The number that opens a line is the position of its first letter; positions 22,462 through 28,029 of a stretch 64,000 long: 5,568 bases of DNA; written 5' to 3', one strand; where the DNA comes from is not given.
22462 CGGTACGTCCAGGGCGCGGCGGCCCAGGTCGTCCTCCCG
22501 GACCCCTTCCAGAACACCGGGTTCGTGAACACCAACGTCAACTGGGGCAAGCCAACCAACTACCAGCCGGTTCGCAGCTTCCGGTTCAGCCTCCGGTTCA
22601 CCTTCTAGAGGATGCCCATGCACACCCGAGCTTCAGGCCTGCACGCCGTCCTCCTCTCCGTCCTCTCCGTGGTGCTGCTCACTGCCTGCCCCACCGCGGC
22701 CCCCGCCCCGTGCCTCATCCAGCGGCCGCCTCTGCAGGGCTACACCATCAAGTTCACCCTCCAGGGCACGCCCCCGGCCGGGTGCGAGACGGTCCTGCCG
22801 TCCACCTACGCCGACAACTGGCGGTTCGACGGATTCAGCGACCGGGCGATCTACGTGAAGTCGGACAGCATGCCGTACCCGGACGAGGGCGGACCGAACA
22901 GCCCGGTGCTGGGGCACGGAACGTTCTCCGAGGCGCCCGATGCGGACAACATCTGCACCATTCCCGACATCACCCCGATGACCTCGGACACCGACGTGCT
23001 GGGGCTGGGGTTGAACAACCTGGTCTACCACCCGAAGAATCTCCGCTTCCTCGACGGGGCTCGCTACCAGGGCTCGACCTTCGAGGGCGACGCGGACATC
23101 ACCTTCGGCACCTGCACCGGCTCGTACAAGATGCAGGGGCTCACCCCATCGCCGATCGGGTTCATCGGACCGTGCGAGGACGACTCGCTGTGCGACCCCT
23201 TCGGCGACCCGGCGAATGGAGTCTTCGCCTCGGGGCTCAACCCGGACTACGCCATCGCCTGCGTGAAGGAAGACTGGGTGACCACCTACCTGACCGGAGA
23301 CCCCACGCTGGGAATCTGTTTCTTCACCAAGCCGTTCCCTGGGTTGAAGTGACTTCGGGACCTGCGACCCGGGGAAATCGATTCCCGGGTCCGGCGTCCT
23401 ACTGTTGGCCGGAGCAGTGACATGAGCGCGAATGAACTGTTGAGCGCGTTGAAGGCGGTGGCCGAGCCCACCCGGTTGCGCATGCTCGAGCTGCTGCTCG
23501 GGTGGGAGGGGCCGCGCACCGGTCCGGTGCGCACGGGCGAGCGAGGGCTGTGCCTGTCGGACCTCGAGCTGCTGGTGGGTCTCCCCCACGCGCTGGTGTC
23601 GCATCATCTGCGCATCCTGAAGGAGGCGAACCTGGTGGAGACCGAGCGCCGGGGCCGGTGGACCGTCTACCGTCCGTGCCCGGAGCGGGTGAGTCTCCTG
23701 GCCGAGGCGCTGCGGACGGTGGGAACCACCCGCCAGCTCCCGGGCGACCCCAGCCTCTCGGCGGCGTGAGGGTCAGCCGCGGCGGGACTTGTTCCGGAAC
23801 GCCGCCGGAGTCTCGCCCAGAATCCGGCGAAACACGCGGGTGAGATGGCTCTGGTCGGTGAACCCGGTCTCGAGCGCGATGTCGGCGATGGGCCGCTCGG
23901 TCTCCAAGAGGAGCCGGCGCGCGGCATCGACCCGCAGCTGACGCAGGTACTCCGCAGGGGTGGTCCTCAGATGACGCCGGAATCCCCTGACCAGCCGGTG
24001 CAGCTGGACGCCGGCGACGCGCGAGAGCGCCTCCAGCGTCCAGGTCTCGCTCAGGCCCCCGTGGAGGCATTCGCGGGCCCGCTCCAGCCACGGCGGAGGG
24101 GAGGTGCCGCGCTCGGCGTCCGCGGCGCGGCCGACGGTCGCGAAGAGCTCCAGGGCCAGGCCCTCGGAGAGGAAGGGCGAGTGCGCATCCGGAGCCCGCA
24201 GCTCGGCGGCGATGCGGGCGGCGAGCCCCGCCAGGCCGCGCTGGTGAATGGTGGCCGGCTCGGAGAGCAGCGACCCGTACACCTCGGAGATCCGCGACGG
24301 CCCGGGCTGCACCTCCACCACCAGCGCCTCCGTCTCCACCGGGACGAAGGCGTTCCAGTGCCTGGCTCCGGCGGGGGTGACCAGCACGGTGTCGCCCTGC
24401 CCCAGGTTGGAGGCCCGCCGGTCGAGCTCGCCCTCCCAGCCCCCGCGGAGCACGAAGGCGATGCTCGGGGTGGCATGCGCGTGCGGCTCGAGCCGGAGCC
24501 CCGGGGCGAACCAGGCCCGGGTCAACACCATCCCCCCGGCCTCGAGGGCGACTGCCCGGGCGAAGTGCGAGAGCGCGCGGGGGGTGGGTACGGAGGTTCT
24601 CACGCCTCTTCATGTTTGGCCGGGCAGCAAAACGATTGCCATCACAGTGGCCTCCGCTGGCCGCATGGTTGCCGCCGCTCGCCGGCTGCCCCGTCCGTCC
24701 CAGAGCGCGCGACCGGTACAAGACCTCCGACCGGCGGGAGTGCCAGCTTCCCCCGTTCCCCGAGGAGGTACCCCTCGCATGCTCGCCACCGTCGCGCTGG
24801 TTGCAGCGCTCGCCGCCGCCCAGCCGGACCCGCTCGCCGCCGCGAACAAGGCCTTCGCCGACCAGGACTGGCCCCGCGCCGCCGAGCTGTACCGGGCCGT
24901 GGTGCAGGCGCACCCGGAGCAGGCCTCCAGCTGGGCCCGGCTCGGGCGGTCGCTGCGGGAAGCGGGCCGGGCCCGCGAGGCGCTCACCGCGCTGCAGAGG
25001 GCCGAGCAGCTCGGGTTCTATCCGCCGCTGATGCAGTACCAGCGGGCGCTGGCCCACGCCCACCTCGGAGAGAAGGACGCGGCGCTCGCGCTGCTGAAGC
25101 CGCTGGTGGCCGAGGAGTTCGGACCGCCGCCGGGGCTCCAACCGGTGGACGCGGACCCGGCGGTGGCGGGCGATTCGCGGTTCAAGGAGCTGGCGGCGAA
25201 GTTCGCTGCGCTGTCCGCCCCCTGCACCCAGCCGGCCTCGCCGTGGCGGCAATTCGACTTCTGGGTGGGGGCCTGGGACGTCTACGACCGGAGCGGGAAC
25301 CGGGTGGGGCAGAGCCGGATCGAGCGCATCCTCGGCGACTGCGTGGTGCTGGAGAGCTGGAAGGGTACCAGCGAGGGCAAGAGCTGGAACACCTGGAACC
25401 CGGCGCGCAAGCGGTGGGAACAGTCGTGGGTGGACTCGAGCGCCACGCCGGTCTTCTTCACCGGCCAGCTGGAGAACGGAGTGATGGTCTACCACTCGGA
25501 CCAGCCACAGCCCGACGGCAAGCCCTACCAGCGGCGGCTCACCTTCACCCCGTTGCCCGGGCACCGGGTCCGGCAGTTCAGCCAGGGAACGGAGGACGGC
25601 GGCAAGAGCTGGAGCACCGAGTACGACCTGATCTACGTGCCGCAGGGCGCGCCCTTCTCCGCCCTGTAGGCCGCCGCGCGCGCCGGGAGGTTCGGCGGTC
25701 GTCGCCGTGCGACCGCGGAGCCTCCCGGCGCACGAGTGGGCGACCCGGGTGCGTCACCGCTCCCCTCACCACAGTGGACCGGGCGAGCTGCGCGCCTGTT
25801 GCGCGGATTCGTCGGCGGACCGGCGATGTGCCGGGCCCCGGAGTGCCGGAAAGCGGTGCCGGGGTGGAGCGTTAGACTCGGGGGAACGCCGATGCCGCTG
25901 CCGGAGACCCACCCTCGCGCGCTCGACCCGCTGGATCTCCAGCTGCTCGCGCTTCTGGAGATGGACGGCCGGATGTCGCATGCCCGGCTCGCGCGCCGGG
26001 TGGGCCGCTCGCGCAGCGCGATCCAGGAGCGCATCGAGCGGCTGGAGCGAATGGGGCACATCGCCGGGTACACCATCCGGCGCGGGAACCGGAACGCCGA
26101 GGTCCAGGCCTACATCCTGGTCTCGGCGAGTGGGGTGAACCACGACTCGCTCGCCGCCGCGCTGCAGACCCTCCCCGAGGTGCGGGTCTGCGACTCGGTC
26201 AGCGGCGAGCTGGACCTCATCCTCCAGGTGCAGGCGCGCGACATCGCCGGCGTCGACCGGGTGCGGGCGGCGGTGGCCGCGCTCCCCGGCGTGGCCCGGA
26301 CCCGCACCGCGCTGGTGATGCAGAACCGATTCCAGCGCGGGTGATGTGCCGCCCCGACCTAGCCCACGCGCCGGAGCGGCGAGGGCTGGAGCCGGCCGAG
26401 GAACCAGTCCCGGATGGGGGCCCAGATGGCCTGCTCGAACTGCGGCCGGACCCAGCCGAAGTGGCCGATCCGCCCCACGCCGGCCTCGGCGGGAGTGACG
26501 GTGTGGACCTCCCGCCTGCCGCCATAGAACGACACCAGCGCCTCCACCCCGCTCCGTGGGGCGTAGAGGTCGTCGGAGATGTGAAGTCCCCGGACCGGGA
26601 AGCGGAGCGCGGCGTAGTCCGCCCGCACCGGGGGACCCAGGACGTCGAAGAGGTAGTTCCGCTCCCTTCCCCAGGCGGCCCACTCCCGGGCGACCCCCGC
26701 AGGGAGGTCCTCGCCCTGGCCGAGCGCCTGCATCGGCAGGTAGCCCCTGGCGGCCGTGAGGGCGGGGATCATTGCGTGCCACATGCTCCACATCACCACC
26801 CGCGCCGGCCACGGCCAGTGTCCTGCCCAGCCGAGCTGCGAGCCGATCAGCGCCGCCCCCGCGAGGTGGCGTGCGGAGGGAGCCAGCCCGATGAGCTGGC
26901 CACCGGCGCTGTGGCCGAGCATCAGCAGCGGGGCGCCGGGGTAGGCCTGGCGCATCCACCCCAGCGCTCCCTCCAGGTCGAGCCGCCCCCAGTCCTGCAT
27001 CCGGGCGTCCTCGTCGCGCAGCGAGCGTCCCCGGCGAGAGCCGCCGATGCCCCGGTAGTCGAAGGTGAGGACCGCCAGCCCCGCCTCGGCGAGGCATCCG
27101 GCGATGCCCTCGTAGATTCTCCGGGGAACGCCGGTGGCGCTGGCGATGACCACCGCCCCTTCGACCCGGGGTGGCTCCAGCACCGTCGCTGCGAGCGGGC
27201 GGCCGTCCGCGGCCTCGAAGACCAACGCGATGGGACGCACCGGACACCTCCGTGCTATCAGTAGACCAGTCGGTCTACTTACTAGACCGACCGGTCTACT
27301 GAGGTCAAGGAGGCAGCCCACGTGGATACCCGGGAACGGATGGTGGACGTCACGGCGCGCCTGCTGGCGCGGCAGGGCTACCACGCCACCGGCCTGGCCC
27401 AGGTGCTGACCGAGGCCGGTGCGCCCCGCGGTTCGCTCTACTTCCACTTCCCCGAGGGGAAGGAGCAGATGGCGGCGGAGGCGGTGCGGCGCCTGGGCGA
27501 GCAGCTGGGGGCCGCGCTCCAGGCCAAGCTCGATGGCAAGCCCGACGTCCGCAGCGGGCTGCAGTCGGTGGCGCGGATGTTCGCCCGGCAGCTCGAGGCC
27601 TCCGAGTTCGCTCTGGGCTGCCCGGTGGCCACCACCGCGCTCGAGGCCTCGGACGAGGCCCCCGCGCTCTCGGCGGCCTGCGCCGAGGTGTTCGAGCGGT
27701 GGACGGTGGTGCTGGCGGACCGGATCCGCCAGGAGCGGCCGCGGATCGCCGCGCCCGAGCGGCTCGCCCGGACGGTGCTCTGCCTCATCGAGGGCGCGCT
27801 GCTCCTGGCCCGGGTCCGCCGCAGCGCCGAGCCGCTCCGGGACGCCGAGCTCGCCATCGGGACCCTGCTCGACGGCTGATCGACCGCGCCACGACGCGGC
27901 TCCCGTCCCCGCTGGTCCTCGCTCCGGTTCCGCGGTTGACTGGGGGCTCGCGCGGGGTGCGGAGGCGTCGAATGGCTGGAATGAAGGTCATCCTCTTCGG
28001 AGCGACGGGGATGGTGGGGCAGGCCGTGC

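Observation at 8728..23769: Three tandem paralogous modules: Oar-type TonB-dependent transporter plus tightly coupled 8-Cys lipoprotein, wired to ArsR and LuxR regulators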

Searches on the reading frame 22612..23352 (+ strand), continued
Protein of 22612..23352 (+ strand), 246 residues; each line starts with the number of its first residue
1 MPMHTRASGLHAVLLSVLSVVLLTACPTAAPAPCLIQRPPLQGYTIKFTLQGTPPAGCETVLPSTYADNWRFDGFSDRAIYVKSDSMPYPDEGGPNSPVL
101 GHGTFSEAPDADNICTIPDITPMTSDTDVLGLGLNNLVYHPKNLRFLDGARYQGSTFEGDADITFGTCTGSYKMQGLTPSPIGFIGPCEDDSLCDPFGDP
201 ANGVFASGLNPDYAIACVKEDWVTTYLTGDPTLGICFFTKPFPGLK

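Call 63: find_related_loci(query=A10, collection=metagenome_contigs, flank=5000)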
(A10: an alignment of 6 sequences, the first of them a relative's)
Query A10 (272 aa) in metagenome_contigs; peptide patterns used: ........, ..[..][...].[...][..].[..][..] (x = any residue, [..] = any of these).
169 stretches matched a pattern; 83 encode a relative of the query (tblastn E <= 1e-3); the best 80 are kept; 80 distinct loci.
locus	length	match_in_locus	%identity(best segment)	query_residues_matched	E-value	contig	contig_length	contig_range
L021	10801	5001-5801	46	6-272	4e-70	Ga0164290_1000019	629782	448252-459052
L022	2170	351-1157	48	8-272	2e-70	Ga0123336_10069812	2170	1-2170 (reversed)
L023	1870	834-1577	46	22-269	9e-70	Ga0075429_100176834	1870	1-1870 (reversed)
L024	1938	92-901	47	8-272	3e-68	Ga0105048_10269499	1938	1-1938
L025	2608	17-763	48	27-272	6e-63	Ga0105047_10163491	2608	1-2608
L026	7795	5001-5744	46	34-272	2e-58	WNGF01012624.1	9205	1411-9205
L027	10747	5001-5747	45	28-270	1e-56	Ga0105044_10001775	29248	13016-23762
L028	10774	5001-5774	38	2-272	3e-55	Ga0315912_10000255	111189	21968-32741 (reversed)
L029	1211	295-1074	41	15-272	1e-56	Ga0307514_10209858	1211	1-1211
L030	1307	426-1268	39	7-263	2e-56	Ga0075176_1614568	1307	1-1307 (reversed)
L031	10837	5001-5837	38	5-270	4e-53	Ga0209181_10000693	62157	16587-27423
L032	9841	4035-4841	40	8-264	2e-52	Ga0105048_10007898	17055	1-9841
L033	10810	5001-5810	42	1-270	1e-51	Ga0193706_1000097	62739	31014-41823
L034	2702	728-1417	43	31-272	4e-51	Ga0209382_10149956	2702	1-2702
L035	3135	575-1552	37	5-272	5e-50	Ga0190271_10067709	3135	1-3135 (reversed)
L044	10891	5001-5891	35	1-270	7e-42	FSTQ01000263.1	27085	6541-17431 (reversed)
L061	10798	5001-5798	33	12-272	2e-31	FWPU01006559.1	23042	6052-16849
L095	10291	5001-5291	36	175-259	1e-9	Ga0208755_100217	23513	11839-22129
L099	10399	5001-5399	27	112-271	4e-7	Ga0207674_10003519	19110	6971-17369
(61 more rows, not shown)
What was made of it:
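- Tried and rejected: A six-sequence alignment worked (call 63).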

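Call 69: search_solved_structures(query=A3, max_evalue=1)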
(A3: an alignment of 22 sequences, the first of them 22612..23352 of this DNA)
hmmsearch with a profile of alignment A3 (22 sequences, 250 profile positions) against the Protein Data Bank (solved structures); distinct sequences matched with E-value up to 1: 0.

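Call 81: search_protein_families(library=pfam, proteins=[L027:5787-6590:+, L027:6615-7370:+, L027:7378-7797:+, L027:7794-8234:+, L061:5930-7477:+, L095:5441-7069:+, L095:7066-8067:+, L099:5528-7072:+, L044:6065-7942:-, L044:7952-10774:-], max_evalue=0.001)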
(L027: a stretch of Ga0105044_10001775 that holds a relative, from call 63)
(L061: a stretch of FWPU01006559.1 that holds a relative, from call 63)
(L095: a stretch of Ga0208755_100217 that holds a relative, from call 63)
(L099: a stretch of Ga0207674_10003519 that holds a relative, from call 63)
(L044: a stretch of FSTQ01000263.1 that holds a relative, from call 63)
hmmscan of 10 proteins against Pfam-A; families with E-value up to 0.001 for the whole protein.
L027:5787-6590:+ (267 aa): 1 family
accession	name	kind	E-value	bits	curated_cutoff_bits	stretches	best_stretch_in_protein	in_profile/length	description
PF03544.19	TonB_C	-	1.6e-12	48.2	24.6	1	190-260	3-75/79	Gram-negative bacterial TonB protein C-terminal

L027:6615-7370:+ (251 aa): 1 family
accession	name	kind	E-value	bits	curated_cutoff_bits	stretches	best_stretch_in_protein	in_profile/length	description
PF01618.21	MotA_ExbB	-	1.1e-30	106.4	22.9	1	88-210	8-125/127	MotA/TolQ/ExbB proton channel family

L027:7378-7797:+ (139 aa): 1 family
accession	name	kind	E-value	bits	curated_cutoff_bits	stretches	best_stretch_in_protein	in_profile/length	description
PF02472.21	ExbD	-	6.8e-24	84.8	25.4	1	13-133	5-125/128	Biopolymer transport protein ExbD/TolR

L027:7794-8234:+ (146 aa): 1 family
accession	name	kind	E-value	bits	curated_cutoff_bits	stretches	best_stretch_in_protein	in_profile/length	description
PF02472.21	ExbD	-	1.1e-23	84.1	25.4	1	17-141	5-126/128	Biopolymer transport protein ExbD/TolR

L061:5930-7477:+ (515 aa): 3 families
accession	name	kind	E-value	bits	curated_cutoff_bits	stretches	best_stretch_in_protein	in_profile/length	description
PF19864.5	Radical_SAM_N2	-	6.8e-40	136.4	29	1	46-191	1-151/151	Radical SAM proteins, N-terminal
PF04055.27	Radical_SAM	-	3.6e-23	83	29.5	1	233-385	5-165/166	Radical SAM superfamily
PF02310.24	B12-binding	-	0.00012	22.3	32.1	0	92-164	51-119/121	B12 binding domain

L095:5441-7069:+ (542 aa): 2 families
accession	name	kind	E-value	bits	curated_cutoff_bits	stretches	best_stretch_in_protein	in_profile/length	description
PF19864.5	Radical_SAM_N2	-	1.4e-30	106.2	29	1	47-192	1-151/151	Radical SAM proteins, N-terminal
PF04055.27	Radical_SAM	-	1.9e-21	77.4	29.5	1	233-386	4-165/166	Radical SAM superfamily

L095:7066-8067:+ (333 aa): 1 family
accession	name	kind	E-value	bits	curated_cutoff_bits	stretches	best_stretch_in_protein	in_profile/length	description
PF00892.27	EamA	-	8.2e-24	84.9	28.2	2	50-171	4-130/135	EamA-like transporter family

L099:5528-7072:+ (514 aa): 2 families
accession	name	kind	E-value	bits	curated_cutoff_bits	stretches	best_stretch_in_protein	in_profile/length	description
PF19864.5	Radical_SAM_N2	-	1.5e-37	128.8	29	1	46-191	1-151/151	Radical SAM proteins, N-terminal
PF04055.27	Radical_SAM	-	5.5e-21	75.9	29.5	1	230-383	4-165/166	Radical SAM superfamily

L044:6065-7942:- (625 aa): 3 families
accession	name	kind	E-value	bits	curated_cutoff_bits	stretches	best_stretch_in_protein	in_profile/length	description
PF00128.31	Alpha-amylase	-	1.6e-16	61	22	1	141-229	12-99/446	Alpha amylase, catalytic domain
PF11941.14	DUF3459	-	2.9e-11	44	22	1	523-596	1-76/90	Domain of unknown function (DUF3459)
PF02922.24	CBM_48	-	0.00022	21.9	22.4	1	19-91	1-72/83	Carbohydrate-binding module 48 (Isoamylase N-terminal domain)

L044:7952-10774:- (940 aa): 1 family
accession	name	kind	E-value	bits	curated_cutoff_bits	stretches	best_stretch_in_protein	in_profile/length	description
PF00128.31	Alpha-amylase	-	5.4e-09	36.2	22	1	6-51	49-94/446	Alpha amylase, catalytic domain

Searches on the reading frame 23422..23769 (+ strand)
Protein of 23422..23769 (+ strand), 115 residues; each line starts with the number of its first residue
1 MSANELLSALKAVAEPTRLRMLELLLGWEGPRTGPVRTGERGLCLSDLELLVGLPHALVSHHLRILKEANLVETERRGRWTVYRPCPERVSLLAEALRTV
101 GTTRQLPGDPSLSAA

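Call 9: search_protein_families(library=pfam, proteins=[window:23422-23769:+], max_evalue=0.01)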
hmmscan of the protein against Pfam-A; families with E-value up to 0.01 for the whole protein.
window:23422-23769:+ (115 aa): 2 families
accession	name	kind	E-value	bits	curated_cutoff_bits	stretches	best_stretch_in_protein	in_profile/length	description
PF01022.26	HTH_5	-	2.6e-09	37.3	22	1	43-73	16-46/47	Bacterial regulatory protein, arsR family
PF12840.13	HTH_20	-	7e-06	26.4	27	1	14-75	2-51/51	Helix-turn-helix domain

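Call 10: search_protein_families(library=ncbifam, proteins=[window:23422-23769:+], max_evalue=0.01)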
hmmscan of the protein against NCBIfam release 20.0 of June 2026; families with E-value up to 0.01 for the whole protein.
window:23422-23769:+ (115 aa): 7 families
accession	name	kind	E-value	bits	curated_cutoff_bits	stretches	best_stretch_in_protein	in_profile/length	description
NF033788.1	HTH_metalloreg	subfamily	3.6e-18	65.1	55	1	41-91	24-74/77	metalloregulator ArsR/SmtB family transcription factor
NF041413.1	ArsR_Rv2640c_fam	equivalog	1.4e-12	48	155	1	5-99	31-115/118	Rv2640c family ArsR-like transcriptional regulator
NF033789.1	repress_SdpR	subfamily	5.9e-09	35.7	100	1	56-84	35-63/79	autorepressor SdpR family transcription factor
NF040642.1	sulf_sens_BigR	equivalog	1.6e-06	28.1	155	1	41-100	32-91/95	sulfite-sensing transcriptional repressor BigR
NF045707.1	Dbac_1936_reg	equivalog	2.1e-06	27.7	115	1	52-100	40-88/99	ArsR/SmtB-type metalloregulator TsoR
NF007528.0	PRK10141.1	subfamily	4.6e-05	23.2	97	1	43-96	31-84/117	metalloregulator ArsR/SmtB family transcription factor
NF047906.1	CdPbTransRegCmtR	equivalog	6.4e-05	22.8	150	1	11-89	16-81/104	Cd(II)/Pb(II)-sensing metalloregulatory transcriptional regulator CmtR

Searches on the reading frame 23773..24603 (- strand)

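Call 26: search_protein_families(library=pfam, proteins=[window:23773-24603:-], max_evalue=0.001)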
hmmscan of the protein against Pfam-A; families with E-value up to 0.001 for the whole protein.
window:23773-24603:- (276 aa): 3 families
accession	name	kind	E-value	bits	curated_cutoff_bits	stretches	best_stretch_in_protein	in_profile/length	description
PF12833.13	HTH_18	-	8.5e-26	90.5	33.6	1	193-271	1-79/80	Helix-turn-helix domain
PF00165.29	HTH_AraC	-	7.5e-14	51.9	26.6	1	236-271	8-42/42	Bacterial regulatory helix-turn-helix proteins, AraC family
PF12973.13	Cupin_7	-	0.00071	19.8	27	0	32-98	40-101/105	ChrR Cupin-like domain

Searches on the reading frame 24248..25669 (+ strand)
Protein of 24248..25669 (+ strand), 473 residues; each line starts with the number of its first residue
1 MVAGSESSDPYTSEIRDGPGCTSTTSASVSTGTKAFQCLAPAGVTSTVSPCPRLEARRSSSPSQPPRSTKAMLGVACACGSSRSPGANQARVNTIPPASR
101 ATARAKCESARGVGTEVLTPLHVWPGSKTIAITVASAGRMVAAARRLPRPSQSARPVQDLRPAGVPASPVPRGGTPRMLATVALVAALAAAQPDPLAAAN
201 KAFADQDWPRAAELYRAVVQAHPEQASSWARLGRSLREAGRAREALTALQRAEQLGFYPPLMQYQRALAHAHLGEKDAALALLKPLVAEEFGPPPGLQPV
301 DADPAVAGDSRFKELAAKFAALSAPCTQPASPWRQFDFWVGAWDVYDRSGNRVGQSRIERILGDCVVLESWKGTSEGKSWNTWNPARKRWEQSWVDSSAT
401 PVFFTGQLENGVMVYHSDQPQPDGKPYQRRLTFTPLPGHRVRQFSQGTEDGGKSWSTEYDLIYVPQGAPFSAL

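Call 26: search_protein_families(library=pfam, proteins=[window:24248-25669:+], max_evalue=0.001)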
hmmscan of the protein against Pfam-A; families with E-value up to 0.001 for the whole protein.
window:24248-25669:+ (473 aa): 5 families
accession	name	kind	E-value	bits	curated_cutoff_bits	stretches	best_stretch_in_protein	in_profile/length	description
PF13432.12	TPR_16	-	9.3e-07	29.6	32.7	1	196-254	1-59/65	Tetratricopeptide repeat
PF13428.12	TPR_14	-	7.1e-05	23.6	23.5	0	198-234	7-43/44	Tetratricopeptide repeat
PF14559.12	TPR_19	-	0.00011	22.9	25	1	202-252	1-51/68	Tetratricopeptide repeat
PF07719.23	TPR_2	-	0.00032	21.1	27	0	227-255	2-30/34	Tetratricopeptide repeat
PF13424.12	TPR_12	-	0.00099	19.7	30.1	0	210-253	28-72/77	Tetratricopeptide repeat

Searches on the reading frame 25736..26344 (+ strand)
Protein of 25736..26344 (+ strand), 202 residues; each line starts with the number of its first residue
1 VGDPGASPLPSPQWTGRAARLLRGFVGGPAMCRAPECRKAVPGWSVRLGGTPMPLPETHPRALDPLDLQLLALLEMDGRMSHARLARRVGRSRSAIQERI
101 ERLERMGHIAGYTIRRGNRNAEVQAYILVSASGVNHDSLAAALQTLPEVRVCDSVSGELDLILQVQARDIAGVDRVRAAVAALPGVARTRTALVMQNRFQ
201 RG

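Call 26: search_protein_families(library=pfam, proteins=[window:25736-26344:+], max_evalue=0.001)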
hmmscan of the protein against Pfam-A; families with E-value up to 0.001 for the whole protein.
window:25736-26344:+ (202 aa): 6 families
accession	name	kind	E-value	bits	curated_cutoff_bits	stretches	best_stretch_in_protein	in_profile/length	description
PF01037.27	AsnC_trans_reg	-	5.8e-16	58.6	25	1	129-196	3-72/73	Lrp/AsnC ligand binding domain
PF13404.12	HTH_AsnC-type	-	1e-12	48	27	1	63-104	1-42/42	AsnC-type helix-turn-helix domain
PF13412.12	HTH_24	-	9e-11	41.6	21.9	1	63-107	1-45/48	Winged helix-turn-helix DNA-binding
PF25212.1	HVO_A0114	-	5.1e-06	26.6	27.6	1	57-109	14-66/84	HVO_A0114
PF08279.18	HTH_11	-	3.1e-05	24.2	25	1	68-108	3-44/55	HTH domain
PF01978.25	TrmB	-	0.00062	20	25.6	0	71-109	15-52/68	Sugar-specific transcriptional regulator TrmB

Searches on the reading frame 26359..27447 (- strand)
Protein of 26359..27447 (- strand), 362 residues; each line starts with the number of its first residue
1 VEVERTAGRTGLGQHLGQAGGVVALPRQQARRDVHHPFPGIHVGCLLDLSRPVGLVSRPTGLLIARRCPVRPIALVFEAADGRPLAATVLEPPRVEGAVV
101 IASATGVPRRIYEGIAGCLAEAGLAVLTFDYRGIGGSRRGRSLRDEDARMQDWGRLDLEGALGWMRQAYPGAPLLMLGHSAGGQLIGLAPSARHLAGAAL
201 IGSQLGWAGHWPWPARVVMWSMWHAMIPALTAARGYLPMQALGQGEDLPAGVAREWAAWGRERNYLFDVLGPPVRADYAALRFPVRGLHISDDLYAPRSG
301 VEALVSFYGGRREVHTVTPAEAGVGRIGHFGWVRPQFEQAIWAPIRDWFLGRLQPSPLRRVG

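Call 26: search_protein_families(library=pfam, proteins=[window:26359-27447:-], max_evalue=0.001)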
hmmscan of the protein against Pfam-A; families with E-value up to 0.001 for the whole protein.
window:26359-27447:- (362 aa): 2 families
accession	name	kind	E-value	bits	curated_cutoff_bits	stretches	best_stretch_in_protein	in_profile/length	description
PF12146.15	Hydrolase_4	-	1.3e-10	41.4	27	1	96-223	4-131/239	Serine aminopeptidase, S33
PF00561.26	Abhydrolase_1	-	4.5e-08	33.5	25.8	1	112-211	16-109/245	alpha/beta hydrolase fold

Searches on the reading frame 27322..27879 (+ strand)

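Call 26: search_protein_families(library=pfam, proteins=[window:27322-27879:+], max_evalue=0.001)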
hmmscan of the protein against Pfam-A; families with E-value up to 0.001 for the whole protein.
window:27322-27879:+ (185 aa): 3 families
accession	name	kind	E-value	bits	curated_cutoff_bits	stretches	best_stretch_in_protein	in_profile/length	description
PF21993.1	TetR_C_13_2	-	1.4e-26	93.2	27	1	79-175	4-100/103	Transcriptional regulator LmrA/YxaF-like, C-terminal domain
PF00440.29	TetR_N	-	2.3e-11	43.7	24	1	8-53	2-46/47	Bacterial regulatory proteins, tetR family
PF16925.10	TetR_C_13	-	1.3e-09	38.9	27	1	80-176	5-106/109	Tetracyclin repressor-like, C-terminal domain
